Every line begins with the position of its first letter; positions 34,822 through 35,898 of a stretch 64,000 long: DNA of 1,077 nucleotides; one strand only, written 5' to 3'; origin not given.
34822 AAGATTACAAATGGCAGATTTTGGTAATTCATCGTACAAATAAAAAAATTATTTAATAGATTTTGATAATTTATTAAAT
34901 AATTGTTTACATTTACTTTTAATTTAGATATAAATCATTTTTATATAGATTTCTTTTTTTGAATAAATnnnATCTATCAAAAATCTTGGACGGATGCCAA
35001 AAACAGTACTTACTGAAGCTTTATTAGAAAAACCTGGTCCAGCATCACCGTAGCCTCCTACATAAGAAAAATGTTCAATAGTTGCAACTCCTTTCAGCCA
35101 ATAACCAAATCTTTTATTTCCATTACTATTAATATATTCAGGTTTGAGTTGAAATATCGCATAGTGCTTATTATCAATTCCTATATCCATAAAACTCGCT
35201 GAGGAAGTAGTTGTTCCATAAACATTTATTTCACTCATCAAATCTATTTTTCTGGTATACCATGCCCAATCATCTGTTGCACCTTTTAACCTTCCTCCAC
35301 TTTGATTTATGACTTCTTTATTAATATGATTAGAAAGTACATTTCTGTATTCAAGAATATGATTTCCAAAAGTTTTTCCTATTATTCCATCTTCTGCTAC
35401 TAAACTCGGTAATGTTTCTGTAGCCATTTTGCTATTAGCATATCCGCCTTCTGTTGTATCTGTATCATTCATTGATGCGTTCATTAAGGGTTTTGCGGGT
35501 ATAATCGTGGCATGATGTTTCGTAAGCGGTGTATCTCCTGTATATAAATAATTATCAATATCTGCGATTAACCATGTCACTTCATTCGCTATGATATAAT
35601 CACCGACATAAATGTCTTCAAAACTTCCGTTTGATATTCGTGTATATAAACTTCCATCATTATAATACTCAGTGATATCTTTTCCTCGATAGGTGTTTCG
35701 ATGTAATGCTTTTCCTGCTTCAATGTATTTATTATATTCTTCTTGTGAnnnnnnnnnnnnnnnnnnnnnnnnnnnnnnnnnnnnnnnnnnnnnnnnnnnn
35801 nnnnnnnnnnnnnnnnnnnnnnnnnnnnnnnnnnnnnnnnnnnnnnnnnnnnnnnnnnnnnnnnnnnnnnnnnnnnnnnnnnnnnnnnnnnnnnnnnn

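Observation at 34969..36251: Five-copy family of membrane-anchored surface proteins, each behind a near-identical promoter/leader cassette: candidate contingency (phase- and antigen-variable) locus family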

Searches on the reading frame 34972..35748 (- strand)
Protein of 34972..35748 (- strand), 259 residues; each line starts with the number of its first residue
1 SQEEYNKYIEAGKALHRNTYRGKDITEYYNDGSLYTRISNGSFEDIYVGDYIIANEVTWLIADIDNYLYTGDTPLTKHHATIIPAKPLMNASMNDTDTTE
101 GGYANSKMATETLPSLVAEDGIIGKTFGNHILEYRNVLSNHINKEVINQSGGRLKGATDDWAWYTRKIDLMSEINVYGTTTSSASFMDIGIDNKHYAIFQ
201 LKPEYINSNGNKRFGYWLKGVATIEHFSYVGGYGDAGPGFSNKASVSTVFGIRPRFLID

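Call 71: search_dna_similar(query=window:34972-35748:-, collection=phages, mode=protein, max_evalue=0.001, max_rows=25)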
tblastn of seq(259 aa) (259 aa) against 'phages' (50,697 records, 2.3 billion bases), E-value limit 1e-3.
Records with a match: 6; places in all: 6; records where one place covers at least 80% of the query: 5.
Best place of each record, by identity: <60% 6.
By first word of the organism name: Lactobacillus 4; Acutalibacter 1; Siphovirus 1.
By host as written in the record: Lactobacillus delbrueckii subsp. lactis 2; Lactobacillus helveticus 2; Acutalibacter muris 1; - 1.
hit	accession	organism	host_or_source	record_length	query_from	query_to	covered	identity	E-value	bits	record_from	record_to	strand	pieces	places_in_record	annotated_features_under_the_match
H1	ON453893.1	Acutalibacter phage Fontainebleau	Acutalibacter muris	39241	24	258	91%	35.7%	7e-31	126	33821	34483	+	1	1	hypothetical protein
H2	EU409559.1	Lactobacillus phage JCL1032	Lactobacillus delbrueckii subsp. lactis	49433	10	258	96%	32.0%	2e-25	110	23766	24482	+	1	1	ORF23: structural protein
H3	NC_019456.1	Lactobacillus phage JCL1032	Lactobacillus delbrueckii subsp. lactis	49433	10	258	96%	32.0%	2e-25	110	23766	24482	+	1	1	ORF23: tail fiber protein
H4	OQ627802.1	Lactobacillus phage CR28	Lactobacillus helveticus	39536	2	258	99%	29.7%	4e-26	112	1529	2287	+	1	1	hypothetical protein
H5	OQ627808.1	Lactobacillus phage T280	Lactobacillus helveticus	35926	2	258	99%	28.8%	1e-25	110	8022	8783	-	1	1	hypothetical protein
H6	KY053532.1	Siphovirus 29632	periodontitis patient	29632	38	140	40%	29.0%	8e-4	46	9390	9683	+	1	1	hypothetical protein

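Call 72: get_annotated_region(hit=H3, flank=6000)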
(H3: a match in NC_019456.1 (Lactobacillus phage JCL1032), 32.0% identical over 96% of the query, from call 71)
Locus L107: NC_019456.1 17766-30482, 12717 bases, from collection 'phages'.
description: Lactobacillus phage JCL1032, complete genome.
organism: Lactobacillus phage JCL1032 (NCBI taxid 37105)
taxonomy: Viruses; Duplodnaviria; Heunggongvirae; Uroviricota; Caudoviricetes
host: Lactobacillus delbrueckii subsp. lactis; source: -; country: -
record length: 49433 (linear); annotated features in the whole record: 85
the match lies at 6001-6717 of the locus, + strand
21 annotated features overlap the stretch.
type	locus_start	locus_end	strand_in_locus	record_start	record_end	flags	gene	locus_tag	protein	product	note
CDS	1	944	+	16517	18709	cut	-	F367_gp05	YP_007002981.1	distal tail protein Dit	ORF18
CDS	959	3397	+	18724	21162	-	-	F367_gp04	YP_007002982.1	tail protein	ORF19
CDS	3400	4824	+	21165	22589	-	-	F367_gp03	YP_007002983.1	tail protein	ORF20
CDS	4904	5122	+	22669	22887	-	-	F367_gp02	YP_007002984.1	hypothetical protein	ORF21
CDS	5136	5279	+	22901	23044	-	-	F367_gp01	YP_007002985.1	hypothetical protein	ORF22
CDS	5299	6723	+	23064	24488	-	ORF23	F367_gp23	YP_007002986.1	tail fiber protein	ORF23; possibly associated in host specificity; posttranslational modification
CDS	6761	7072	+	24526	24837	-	-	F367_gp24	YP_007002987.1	hypothetical protein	ORF24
CDS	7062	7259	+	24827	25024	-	-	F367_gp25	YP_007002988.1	hypothetical protein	ORF25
CDS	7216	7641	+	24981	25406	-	-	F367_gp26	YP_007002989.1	holin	ORF26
CDS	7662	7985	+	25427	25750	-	-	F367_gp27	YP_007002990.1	hol-like chemotaxis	ORF27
CDS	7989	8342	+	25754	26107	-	-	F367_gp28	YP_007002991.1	holin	ORF28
CDS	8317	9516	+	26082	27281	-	-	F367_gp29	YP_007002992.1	endolysin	ORF29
CDS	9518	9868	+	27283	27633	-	-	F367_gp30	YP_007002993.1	hypothetical protein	ORF30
CDS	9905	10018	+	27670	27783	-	-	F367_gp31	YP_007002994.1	hypothetical protein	ORF31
regulatory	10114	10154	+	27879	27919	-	-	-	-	terminator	putative transcriptional terminator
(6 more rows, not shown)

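Call 73: get_annotated_region(hit=H1, flank=6000)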
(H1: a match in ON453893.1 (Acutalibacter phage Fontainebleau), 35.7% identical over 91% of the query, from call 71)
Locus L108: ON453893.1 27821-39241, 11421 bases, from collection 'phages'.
description: Acutalibacter phage Fontainebleau, complete genome.
organism: Acutalibacter phage Fontainebleau (NCBI taxid 2951965)
taxonomy: Viruses
host: Acutalibacter muris; source: feces; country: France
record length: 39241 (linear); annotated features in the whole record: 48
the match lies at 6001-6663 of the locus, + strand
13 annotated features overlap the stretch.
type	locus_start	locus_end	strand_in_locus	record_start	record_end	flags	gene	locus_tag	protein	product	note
CDS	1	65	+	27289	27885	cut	-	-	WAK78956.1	hypothetical protein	rasttk_feature_creation_tool=/opt/patric-common/ runtime/bin/phanotate version 1.5.0; ...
CDS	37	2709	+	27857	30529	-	-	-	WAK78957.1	tail length tape measure protein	rasttk_feature_creation_tool=/opt/patric-common/ runtime/bin/phanotate version 1.5.0; HHpred against PHROGS v3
CDS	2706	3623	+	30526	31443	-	-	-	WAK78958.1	minor tail protein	rasttk_feature_creation_tool=/opt/patric-common/ runtime/bin/phanotate version 1.5.0; HHpred against PHROGS v3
CDS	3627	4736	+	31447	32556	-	-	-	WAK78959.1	minor tail protein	rasttk_feature_creation_tool=/opt/patric-common/ runtime/bin/phanotate version 1.5.0; HHpred against PHROGS v3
CDS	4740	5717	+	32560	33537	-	-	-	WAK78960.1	head protein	rasttk_feature_creation_tool=/opt/patric-common/ runtime/bin/phanotate version 1.5.0; HHpred against PHROGS v3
CDS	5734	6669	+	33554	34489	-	-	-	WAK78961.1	hypothetical protein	rasttk_feature_creation_tool=/opt/patric-common/ runtime/bin/phanotate version 1.5.0; ...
CDS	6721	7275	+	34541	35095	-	-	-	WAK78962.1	hypothetical protein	rasttk_feature_creation_tool=/opt/patric-common/ runtime/bin/phanotate version 1.5.0; ...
CDS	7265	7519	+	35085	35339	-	-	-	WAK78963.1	hypothetical protein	rasttk_feature_creation_tool=/opt/patric-common/ runtime/bin/phanotate version 1.5.0; ...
CDS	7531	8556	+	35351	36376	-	-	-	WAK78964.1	reverse transcriptase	rasttk_feature_creation_tool=/opt/patric-common/ runtime/bin/phanotate version 1.5.0; HHpred against PHROGS v3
CDS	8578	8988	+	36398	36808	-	-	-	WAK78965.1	hypothetical protein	rasttk_feature_creation_tool=/opt/patric-common/ runtime/bin/phanotate version 1.5.0; ...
CDS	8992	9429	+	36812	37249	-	-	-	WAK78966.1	hypothetical protein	rasttk_feature_creation_tool=/opt/patric-common/ runtime/bin/phanotate version 1.5.0; ...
CDS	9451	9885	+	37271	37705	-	-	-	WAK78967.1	holin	rasttk_feature_creation_tool=/opt/patric-common/ runtime/bin/phanotate version 1.5.0; HHpred against PHROGS v3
CDS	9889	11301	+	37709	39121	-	-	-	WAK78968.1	N-acetylmuramoyl-L-alanine amidase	rasttk_feature_creation_tool=/opt/patric-common/ runtime/bin/phanotate version 1.5.0; HHpred against PHROGS v3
